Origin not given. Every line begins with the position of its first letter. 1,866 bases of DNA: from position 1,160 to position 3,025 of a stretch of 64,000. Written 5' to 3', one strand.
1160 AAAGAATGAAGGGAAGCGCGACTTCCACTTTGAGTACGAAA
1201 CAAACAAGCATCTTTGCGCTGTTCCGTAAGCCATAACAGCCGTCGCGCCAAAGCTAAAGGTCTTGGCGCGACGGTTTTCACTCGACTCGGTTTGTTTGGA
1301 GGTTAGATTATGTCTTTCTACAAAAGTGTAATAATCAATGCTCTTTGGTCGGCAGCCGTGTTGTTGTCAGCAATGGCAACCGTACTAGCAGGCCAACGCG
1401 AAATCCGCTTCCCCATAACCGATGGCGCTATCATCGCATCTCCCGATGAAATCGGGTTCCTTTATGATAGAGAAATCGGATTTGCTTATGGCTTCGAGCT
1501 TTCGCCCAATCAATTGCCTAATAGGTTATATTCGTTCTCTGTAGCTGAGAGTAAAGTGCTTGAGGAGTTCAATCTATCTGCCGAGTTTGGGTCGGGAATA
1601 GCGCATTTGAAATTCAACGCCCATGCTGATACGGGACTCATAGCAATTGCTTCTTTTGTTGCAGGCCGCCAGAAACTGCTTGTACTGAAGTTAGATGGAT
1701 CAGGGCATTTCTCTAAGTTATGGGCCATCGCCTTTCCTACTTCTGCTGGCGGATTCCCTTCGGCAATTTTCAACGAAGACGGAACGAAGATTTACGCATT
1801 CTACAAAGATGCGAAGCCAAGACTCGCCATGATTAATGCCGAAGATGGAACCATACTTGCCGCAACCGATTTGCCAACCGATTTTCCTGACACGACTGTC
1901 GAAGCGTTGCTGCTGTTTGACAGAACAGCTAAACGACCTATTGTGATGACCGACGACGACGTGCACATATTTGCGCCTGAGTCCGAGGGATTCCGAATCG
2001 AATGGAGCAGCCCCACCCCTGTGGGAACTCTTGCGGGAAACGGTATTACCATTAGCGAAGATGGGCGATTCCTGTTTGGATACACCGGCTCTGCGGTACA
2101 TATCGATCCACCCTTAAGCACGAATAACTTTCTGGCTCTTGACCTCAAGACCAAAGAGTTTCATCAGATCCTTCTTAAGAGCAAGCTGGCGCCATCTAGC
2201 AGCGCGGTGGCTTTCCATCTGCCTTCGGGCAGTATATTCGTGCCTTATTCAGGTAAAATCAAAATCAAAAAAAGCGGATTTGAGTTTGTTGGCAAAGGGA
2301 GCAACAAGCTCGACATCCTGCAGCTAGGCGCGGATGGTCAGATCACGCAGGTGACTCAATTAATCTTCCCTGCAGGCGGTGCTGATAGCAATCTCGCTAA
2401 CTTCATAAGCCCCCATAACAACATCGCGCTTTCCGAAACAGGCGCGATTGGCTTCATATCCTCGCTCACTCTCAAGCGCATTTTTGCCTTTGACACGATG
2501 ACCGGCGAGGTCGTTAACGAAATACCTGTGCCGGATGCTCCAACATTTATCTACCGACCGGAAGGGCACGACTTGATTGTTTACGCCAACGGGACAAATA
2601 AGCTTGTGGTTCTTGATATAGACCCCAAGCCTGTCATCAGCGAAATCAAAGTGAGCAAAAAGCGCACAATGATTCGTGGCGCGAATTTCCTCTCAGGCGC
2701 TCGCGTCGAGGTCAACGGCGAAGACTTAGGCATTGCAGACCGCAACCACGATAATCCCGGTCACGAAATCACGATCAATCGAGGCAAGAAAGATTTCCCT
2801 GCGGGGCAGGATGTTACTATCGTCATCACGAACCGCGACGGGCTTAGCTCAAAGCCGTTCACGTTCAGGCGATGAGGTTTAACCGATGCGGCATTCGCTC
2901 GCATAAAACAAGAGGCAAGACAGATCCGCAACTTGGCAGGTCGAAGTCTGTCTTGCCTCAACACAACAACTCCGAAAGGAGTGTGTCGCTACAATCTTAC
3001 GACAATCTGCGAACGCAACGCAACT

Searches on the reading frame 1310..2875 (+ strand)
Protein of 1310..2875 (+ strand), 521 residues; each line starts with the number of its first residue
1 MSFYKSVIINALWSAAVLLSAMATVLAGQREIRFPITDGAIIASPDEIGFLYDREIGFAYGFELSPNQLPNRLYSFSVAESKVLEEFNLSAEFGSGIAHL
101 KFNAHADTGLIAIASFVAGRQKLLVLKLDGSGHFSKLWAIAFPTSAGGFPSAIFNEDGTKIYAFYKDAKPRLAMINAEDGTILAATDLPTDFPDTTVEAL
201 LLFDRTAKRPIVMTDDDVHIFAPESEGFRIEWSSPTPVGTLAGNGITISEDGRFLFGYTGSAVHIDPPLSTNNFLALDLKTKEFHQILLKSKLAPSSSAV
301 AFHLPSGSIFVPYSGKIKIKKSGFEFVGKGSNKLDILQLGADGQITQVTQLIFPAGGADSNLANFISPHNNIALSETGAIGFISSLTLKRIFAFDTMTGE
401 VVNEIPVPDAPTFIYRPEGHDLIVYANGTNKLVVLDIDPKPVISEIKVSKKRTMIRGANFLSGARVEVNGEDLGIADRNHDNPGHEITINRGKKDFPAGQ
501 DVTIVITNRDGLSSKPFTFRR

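Call 12: search_protein_families(library=pfam, proteins=[window:1310-2875:+], max_evalue=0.01)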
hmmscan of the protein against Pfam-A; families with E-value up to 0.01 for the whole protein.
window:1310-2875:+ (521 aa): 0 families

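Call 25: find_homologous_proteins(query=window:1310-2875:+)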
Query window:1310-2875:+ (521 aa): 9 proteins with E <= 0.001 among 8000 candidates.
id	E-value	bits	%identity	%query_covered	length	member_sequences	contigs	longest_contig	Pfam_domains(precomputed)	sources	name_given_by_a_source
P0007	0.0e+0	1160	100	100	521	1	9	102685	-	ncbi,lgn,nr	ncbi:MAG TPA: hypothetical protein VNN73_10995 [Blastocatellia bacterium]|nr:hypothetical protein [B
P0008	9.5e-187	640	57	100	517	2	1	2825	-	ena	-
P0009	6.1e-186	638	56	100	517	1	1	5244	-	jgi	jgi:hypothetical protein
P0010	9.2e-176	604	55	95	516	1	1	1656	-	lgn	-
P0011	2.9e-86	309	40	86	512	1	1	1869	-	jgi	jgi:hypothetical protein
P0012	4.0e-83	298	45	67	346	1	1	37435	-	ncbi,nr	ncbi:MAG: hypothetical protein HY231_03425 [Acidobacteria bacterium]|nr:hypothetical protein [Acidob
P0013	1.0e-81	294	33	96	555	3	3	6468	-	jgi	jgi:hypothetical protein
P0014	3.5e-80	289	32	99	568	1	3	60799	-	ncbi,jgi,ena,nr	ncbi:MAG TPA: hypothetical protein VJH03_11120 [Blastocatellia bacterium]|nr:hypothetical protein [B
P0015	1.4e-74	270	32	95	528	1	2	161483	-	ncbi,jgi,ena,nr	ncbi:MAG TPA: hypothetical protein VJH03_17165 [Blastocatellia bacterium]|nr:hypothetical protein [B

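Call 26: find_encoding_contigs(protein=P0009, flank=5000, max_places=3)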
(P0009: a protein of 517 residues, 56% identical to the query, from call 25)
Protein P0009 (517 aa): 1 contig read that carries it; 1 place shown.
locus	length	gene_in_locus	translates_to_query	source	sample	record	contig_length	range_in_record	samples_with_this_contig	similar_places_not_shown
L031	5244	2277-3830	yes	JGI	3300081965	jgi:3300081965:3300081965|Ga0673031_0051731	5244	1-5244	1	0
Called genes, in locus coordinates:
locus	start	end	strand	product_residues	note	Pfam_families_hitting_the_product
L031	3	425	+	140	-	?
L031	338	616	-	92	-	-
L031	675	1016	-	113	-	PF13744:HTH_37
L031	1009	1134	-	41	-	-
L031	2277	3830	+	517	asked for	-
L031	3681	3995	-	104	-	-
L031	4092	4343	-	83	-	-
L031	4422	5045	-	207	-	-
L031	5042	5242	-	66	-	?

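Call 27: find_encoding_contigs(protein=P0008, flank=5000, max_places=3)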
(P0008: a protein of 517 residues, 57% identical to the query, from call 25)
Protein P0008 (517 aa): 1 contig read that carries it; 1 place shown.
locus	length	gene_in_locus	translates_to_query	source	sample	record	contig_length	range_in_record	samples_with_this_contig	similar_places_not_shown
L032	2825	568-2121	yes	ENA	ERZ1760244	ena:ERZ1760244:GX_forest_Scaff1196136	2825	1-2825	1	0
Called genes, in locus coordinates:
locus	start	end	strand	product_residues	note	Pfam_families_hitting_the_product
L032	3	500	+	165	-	?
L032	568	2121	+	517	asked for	-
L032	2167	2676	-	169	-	PF00583:Acetyltransf_1, PF13527:Acetyltransf_9, PF13508:Acetyltransf_7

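Call 28: find_encoding_contigs(protein=P0012, flank=6000, max_places=3)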
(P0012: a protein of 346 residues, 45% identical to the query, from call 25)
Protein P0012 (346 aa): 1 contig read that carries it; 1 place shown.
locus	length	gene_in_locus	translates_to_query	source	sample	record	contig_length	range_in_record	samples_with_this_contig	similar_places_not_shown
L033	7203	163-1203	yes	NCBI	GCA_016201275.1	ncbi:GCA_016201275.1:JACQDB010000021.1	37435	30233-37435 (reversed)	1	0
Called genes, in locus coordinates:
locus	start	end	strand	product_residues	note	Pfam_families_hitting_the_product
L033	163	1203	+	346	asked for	-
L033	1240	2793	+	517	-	-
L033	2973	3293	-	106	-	PF01906:YbjQ_1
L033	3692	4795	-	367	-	-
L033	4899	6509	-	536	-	PF01435:Peptidase_M48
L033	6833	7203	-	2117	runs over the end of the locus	PF17210:SdrD_B, PF22904:NOMO1-like_2nd (faint), PF13620:CarboxypepD_reg (faint), PF17802:SpaA (faint), PF17210:SdrD_B, PF01364:Peptidase_C25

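Call 29: find_encoding_contigs(protein=P0014, flank=6000, max_places=3)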
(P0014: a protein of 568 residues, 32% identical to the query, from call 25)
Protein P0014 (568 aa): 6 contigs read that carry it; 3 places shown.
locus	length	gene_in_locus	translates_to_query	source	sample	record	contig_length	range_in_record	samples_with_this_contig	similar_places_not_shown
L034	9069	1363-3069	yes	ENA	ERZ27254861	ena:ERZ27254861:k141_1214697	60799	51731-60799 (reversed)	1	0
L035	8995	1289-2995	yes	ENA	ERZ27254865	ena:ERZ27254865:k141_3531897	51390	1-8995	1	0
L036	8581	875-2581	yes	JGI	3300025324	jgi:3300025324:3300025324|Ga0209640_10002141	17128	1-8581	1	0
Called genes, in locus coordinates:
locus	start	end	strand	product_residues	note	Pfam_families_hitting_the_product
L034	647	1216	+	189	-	-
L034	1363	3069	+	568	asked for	-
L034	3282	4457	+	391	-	-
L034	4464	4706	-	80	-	-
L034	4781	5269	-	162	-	PF00011:HSP20, PF17886:ArsA_HSP20 (weak)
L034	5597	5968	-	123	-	-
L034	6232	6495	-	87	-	PF00216:Bac_DNA_binding, PF18291:HU-HIG (weak)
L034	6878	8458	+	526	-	PF01039:Carboxyl_trans, PF03255:ACCA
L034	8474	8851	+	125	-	PF09720:Unstab_antitox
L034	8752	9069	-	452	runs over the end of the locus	PF05977:MFS_3, PF07690:MFS_1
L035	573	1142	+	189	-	-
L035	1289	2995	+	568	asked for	-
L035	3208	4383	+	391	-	-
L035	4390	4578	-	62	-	-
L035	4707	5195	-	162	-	PF00011:HSP20, PF17886:ArsA_HSP20 (weak)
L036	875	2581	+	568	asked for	-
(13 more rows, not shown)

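Call 50: find_encoding_contigs(protein=P0015, flank=6000, max_places=3)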
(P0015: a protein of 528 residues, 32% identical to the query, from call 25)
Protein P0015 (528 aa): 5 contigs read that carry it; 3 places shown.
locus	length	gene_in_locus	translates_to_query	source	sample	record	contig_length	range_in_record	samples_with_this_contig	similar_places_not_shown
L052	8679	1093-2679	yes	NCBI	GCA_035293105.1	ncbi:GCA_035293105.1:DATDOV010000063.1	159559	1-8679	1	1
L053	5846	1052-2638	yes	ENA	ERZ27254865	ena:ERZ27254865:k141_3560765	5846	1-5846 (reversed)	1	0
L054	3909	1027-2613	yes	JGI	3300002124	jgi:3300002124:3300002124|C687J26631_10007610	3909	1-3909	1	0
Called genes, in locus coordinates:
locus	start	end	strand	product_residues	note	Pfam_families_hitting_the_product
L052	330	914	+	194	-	-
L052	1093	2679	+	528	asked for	-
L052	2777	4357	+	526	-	-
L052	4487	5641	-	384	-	-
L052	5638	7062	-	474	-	PF12895:ANAPC3 (faint), PF13432:TPR_16 (weak), PF00515:TPR_1 (weak), PF13432:TPR_16 (weak), PF14559:TPR_19 (weak), PF23914:TPR_CcmH_CycH (weak), PF13432:TPR_16 (weak), PF14559:TPR_19 (weak), +13 more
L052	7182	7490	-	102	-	-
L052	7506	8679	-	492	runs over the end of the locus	PF01663:Phosphodiest, PF00884:Sulfatase (faint)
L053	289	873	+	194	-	-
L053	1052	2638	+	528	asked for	-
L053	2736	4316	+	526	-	-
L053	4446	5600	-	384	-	-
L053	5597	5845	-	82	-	?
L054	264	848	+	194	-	-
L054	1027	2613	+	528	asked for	-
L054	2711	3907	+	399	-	?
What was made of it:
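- At least two leader-bearing operons occur in one MAG, as shown by the shared VJH03 locus tags (calls 25, 29, 50).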

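Call 51: find_encoding_contigs(protein=P0013, flank=6000, max_places=3)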
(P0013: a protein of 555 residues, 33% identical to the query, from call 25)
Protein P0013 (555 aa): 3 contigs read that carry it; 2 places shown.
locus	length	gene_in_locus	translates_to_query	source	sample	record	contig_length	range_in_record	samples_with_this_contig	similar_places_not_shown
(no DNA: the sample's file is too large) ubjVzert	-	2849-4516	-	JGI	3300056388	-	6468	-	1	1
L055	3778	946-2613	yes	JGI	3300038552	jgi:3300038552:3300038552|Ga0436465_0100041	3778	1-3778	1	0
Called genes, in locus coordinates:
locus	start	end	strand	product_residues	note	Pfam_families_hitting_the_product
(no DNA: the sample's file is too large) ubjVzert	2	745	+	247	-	?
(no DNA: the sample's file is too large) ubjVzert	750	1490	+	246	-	PF01863:YgjP-like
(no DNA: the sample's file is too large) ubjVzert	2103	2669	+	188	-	-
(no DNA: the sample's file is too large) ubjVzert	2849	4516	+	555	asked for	-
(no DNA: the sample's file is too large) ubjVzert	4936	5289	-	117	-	-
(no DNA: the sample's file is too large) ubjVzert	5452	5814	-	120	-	-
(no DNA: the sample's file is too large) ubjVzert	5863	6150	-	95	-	-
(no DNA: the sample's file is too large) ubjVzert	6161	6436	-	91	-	-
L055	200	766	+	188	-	-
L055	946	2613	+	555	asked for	-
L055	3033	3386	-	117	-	-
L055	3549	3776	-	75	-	?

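Call 76: search_protein_families(library=pfam, proteins=[window:1310-2875:+, L034:647-1216:+, L055:946-2613:+, L052:2777-4357:+], max_evalue=0.1)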
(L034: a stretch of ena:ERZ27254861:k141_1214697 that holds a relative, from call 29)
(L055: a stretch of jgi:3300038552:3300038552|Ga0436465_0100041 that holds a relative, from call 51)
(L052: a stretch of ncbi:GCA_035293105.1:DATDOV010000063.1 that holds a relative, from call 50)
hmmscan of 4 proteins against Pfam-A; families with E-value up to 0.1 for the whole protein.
window:1310-2875:+ (521 aa): 2 families
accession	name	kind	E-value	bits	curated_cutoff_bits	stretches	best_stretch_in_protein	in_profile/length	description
PF13517.12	FG-GAP_3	-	0.023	15.7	26.9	0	116-149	11-44/61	FG-GAP-like repeat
PF21783.3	YNCE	-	0.028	14.2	27.1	1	387-451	262-327/339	YNCE-like beta-propeller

L034:647-1216:+ (189 aa): 0 families

L055:946-2613:+ (555 aa): 1 family
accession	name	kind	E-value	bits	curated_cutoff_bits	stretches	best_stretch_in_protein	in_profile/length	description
PF13570.13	Beta-prop_ACSF4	-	0.053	13.3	133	0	404-486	53-134/329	Beta-alanine-activating enzyme, beta-propeller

L052:2777-4357:+ (526 aa): 2 families
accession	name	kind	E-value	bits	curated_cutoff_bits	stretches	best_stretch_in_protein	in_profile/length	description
PF13360.13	PQQ_2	-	0.0021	18.2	27.6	1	380-447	30-95/233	Outer membrane protein assembly factor BamB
PF13570.13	Beta-prop_ACSF4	-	0.0062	16.4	133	1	384-455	19-91/329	Beta-alanine-activating enzyme, beta-propeller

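Call 84: search_solved_structures(query=window:1310-2875:+, max_evalue=1)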
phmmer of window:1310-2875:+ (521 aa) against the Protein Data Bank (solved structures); distinct sequences matched with E-value up to 1: 0.
